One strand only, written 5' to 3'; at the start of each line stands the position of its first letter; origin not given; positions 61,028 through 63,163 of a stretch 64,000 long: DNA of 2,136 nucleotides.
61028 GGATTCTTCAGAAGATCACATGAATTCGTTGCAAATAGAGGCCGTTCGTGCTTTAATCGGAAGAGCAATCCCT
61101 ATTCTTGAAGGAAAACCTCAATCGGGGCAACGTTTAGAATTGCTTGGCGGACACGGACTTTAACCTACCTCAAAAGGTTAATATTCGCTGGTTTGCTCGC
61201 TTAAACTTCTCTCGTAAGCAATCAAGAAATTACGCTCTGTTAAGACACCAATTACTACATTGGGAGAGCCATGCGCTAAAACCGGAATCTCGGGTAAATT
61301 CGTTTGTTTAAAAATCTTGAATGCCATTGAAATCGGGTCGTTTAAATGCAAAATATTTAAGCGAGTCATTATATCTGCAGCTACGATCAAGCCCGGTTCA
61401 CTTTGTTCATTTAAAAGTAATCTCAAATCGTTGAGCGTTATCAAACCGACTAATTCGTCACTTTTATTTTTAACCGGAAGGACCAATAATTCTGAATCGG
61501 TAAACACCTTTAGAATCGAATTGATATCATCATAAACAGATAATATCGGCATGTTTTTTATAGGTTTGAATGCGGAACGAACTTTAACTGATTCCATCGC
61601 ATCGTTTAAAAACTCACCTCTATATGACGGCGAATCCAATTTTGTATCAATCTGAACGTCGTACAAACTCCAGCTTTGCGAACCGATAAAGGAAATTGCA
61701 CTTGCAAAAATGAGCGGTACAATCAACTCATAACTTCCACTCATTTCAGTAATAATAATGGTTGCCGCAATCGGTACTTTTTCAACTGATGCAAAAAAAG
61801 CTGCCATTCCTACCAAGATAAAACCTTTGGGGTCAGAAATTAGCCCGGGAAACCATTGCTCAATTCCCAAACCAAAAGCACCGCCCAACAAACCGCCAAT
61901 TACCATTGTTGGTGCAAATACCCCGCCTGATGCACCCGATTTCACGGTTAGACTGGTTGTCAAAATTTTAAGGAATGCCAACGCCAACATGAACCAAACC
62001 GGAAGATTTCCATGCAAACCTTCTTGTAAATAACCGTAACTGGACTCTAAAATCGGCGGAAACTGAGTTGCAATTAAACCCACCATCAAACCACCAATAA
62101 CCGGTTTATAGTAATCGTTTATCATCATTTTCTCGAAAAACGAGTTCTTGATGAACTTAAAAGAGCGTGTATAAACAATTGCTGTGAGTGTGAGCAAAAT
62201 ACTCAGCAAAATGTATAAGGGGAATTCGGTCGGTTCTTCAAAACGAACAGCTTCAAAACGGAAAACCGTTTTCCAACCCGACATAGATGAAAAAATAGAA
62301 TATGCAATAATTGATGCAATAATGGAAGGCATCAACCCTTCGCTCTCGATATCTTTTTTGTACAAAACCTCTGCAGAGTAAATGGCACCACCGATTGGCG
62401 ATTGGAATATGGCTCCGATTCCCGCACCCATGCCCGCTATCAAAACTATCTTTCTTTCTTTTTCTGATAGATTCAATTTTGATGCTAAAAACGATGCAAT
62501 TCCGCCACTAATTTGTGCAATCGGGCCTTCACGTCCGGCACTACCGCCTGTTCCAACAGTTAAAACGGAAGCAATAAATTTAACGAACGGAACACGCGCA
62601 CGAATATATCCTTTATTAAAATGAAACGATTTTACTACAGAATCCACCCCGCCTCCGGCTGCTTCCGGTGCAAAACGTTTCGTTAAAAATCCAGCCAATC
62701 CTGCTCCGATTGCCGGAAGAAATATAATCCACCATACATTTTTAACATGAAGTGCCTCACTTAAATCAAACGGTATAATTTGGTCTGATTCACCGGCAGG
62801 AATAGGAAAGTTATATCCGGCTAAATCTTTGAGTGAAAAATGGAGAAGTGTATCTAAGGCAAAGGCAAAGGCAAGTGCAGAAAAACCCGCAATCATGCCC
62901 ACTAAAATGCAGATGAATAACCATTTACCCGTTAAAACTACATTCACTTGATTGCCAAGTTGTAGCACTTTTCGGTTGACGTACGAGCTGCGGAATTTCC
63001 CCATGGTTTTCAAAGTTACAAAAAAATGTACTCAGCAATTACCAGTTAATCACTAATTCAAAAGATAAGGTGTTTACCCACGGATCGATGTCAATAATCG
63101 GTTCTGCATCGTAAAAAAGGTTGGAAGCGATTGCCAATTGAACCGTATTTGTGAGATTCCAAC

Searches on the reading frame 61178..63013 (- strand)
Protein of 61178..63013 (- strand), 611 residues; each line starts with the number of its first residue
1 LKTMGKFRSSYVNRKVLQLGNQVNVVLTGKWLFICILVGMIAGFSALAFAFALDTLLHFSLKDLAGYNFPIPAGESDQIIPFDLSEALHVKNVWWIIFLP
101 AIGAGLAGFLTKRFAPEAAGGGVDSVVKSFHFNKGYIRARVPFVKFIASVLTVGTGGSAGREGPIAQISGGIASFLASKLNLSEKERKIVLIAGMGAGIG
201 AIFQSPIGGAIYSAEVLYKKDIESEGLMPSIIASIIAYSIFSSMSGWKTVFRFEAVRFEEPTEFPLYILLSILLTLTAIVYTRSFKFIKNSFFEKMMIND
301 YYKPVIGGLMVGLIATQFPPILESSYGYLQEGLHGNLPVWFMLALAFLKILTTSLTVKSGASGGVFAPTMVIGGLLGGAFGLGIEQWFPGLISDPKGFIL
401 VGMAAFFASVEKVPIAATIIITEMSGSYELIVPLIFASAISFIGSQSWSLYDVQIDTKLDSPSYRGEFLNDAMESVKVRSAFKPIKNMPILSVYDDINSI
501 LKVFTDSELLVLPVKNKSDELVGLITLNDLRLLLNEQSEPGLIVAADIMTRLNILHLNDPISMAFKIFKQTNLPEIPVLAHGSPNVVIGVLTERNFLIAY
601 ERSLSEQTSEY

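Call 55: search_protein_families(library=pfam, proteins=[window:61178-63013:-], max_evalue=0.00001)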
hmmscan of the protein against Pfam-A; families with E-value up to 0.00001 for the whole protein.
window:61178-63013:- (611 aa): 2 families
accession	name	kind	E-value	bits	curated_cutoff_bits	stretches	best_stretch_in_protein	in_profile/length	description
PF00654.25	Voltage_CLC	-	1.5e-92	310.9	24.8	1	105-443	3-343/346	Voltage gated chloride channel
PF00571.33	CBS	-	1.8e-09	38.2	24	0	546-600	2-55/57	CBS domain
